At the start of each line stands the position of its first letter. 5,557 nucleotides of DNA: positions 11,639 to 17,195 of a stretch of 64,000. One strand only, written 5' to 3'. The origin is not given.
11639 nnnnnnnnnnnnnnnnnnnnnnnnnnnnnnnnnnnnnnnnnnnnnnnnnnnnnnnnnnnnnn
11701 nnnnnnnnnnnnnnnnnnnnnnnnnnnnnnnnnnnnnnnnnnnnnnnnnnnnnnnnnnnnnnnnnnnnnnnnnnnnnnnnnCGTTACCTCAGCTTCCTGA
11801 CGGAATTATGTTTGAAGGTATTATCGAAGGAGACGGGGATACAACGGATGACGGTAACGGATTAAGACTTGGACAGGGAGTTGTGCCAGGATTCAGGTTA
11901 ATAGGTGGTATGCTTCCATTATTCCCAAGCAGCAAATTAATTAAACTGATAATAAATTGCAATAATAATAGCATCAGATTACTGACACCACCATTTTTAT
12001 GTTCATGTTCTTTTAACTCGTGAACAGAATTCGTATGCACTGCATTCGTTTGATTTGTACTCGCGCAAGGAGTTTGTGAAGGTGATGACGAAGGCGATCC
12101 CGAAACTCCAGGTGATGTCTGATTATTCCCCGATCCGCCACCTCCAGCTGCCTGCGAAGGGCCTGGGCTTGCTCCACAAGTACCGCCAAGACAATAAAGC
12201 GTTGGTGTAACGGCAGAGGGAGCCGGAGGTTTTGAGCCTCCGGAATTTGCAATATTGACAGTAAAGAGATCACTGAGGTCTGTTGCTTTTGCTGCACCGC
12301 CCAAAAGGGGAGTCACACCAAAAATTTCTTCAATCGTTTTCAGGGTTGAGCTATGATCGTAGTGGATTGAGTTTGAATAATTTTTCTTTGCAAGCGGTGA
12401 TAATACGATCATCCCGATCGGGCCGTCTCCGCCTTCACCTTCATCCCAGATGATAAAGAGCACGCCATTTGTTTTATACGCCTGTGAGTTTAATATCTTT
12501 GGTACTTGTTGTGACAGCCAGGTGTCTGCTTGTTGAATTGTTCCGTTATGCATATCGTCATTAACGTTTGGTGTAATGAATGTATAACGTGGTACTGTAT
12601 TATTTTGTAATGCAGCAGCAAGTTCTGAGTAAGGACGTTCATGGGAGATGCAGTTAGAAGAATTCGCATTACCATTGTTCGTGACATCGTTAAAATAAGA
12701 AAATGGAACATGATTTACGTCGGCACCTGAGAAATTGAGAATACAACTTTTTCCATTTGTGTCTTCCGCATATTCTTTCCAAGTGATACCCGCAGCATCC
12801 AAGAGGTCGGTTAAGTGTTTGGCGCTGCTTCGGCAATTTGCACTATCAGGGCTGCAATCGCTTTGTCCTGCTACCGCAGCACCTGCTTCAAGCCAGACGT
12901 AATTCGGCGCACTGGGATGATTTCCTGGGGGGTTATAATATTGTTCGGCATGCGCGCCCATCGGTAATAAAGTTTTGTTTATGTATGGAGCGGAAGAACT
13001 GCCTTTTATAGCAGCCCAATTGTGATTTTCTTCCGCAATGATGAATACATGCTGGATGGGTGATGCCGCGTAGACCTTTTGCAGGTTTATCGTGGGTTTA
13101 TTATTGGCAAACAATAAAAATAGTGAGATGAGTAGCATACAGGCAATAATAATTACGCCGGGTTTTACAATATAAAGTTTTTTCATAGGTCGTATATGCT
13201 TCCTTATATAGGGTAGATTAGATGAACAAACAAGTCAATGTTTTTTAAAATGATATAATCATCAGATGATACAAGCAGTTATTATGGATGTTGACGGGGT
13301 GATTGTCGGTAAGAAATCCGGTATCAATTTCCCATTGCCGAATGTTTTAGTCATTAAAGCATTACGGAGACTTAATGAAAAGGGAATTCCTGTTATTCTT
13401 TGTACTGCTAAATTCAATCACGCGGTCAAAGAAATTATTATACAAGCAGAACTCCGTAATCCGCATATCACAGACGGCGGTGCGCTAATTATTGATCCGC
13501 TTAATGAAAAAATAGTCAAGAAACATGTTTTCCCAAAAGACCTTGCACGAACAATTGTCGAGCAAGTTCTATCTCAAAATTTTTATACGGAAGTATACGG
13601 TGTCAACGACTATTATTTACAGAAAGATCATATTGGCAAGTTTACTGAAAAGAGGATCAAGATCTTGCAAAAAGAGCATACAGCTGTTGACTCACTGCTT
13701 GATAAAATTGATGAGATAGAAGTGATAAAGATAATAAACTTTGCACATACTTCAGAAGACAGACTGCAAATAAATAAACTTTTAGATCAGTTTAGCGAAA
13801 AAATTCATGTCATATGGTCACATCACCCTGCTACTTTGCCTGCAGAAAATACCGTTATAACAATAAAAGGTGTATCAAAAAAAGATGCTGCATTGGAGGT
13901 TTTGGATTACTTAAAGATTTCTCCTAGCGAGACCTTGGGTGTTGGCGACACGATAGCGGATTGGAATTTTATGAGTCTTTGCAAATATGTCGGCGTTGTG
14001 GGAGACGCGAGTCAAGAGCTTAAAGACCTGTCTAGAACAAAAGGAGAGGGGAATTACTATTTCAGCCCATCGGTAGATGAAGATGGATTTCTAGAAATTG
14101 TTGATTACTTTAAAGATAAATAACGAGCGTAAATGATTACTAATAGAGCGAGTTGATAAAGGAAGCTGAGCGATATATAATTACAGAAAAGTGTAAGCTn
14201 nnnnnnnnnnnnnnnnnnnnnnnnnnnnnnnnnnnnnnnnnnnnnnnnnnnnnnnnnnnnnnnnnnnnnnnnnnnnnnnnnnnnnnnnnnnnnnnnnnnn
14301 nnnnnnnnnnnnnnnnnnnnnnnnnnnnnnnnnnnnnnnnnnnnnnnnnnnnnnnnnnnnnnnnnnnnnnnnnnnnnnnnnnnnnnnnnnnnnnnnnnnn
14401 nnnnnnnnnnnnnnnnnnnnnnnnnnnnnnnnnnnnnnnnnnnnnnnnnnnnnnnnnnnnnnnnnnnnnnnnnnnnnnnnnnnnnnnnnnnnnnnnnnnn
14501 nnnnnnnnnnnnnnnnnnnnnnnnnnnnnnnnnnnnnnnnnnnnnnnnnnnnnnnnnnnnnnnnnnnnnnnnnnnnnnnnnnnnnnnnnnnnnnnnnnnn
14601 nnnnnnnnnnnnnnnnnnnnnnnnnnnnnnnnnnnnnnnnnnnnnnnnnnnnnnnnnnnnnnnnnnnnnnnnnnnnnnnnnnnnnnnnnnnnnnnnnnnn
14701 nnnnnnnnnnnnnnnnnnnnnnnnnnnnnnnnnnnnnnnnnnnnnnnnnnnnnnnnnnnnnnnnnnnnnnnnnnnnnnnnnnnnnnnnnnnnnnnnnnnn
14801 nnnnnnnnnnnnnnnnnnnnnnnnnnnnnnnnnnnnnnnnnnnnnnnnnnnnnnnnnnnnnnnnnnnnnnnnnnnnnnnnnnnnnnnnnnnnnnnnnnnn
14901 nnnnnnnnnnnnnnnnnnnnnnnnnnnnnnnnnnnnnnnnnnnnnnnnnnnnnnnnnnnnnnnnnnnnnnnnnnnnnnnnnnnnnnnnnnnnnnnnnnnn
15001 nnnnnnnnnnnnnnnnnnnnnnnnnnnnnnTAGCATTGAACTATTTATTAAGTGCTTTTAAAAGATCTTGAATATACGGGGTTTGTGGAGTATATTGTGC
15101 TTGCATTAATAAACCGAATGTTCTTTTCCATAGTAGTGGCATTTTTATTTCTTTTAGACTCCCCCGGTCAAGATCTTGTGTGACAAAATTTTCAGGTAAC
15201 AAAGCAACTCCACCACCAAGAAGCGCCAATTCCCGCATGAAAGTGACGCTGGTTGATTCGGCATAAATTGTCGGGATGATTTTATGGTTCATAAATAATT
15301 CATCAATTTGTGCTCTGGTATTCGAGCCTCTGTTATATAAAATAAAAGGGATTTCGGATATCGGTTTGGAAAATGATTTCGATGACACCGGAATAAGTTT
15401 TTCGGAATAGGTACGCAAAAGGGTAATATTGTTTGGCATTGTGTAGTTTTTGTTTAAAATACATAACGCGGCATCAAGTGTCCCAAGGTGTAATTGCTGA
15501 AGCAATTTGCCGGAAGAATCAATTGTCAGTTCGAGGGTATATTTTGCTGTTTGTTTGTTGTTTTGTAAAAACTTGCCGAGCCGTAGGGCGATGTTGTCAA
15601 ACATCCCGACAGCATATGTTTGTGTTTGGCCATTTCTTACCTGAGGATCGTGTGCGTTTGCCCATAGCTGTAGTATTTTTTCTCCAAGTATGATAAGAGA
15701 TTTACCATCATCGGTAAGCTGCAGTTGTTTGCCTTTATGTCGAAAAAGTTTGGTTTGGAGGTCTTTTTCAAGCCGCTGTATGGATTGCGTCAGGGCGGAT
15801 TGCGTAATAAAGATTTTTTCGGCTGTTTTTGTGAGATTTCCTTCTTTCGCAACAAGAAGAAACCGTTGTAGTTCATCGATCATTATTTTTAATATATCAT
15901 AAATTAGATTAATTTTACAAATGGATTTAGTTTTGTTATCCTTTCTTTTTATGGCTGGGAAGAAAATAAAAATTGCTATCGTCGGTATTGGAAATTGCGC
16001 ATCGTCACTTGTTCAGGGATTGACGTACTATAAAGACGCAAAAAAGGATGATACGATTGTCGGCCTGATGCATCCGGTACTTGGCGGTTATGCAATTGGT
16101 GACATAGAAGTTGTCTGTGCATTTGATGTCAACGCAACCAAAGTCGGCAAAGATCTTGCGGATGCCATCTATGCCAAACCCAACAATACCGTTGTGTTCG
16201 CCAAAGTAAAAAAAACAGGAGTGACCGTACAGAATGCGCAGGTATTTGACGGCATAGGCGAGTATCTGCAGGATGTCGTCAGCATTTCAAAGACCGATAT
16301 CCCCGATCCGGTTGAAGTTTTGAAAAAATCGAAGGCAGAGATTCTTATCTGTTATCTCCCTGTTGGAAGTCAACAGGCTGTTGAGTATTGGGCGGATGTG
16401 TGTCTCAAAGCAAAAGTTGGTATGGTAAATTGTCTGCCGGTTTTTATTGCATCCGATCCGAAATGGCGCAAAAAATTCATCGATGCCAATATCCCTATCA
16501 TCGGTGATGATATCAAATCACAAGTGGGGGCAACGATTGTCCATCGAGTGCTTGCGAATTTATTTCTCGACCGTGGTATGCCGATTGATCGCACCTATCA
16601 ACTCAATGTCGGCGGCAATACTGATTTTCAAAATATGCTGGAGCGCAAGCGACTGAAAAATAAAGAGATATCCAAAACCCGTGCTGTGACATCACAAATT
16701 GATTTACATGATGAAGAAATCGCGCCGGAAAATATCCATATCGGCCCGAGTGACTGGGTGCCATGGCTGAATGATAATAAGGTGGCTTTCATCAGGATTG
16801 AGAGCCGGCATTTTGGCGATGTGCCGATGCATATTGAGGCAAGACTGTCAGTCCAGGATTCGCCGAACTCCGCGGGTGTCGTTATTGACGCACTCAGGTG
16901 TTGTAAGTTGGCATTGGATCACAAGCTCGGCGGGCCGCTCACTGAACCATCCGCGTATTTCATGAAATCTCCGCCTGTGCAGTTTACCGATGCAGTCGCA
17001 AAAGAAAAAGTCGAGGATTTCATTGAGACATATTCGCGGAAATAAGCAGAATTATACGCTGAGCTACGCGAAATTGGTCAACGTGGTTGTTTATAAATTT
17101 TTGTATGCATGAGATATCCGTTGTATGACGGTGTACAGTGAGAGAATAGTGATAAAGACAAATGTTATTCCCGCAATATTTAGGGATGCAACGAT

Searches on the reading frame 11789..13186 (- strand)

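Call 81: search_protein_families(library=pfam, proteins=[window:11789-13186:-], max_evalue=0.00001)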
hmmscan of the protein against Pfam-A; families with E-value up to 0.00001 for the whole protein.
window:11789-13186:- (465 aa): 1 family
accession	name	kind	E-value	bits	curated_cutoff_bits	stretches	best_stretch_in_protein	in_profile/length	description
PF04185.19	Phosphoesterase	-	3.2e-31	109.2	23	1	88-291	127-355/356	Phosphoesterase family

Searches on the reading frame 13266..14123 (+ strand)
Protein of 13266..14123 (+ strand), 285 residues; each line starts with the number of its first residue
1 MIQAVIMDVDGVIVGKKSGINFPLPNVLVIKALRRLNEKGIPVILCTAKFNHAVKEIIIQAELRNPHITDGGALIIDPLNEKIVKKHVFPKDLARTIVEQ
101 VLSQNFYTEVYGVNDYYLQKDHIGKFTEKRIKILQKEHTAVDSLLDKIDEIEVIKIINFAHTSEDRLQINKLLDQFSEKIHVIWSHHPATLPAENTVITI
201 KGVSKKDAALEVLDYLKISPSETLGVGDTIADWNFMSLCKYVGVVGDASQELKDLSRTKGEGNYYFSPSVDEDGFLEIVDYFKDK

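Call 81: search_protein_families(library=pfam, proteins=[window:13266-14123:+], max_evalue=0.00001)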
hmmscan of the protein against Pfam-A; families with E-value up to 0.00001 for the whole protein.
window:13266-14123:+ (285 aa): 2 families
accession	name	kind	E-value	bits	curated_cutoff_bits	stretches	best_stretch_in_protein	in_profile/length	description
PF08282.18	Hydrolase_3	-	2.3e-27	96.8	20.9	1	6-256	2-239/255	haloacid dehalogenase-like hydrolase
PF00702.32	Hydrolase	-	8.8e-07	29.9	26.4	0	198-232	149-183/191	haloacid dehalogenase-like hydrolase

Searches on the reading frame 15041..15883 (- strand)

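Call 81: search_protein_families(library=pfam, proteins=[window:15041-15883:-], max_evalue=0.00001)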
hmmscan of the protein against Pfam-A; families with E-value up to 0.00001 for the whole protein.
window:15041-15883:- (280 aa): 2 families
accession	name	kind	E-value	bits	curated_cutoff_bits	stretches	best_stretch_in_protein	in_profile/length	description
PF03466.25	LysR_substrate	-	2.1e-20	73.5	28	1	115-278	35-204/209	LysR substrate binding domain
PF00126.33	HTH_1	-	3.6e-17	62.5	26.6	1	3-61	2-60/60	Bacterial regulatory helix-turn-helix protein, lysR family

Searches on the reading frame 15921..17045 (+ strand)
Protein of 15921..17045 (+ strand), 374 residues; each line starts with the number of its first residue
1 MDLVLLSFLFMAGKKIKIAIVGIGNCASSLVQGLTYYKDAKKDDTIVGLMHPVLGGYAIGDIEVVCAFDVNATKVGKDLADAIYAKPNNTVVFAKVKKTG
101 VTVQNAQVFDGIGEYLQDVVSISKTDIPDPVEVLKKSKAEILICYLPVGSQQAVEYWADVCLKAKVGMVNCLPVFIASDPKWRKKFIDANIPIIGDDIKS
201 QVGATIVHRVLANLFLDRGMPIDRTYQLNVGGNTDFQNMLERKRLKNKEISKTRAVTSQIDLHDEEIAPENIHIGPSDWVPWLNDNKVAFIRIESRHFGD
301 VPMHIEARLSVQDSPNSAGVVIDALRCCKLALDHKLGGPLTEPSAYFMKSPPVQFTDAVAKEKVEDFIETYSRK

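Call 81: search_protein_families(library=pfam, proteins=[window:15921-17045:+], max_evalue=0.00001)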
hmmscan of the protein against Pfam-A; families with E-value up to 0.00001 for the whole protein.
window:15921-17045:+ (374 aa): 1 family
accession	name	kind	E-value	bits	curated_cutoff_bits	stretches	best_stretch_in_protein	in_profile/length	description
PF01658.22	Inos-1-P_synth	-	2.5e-35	121.3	27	1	203-314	1-107/107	Myo-inositol-1-phosphate synthase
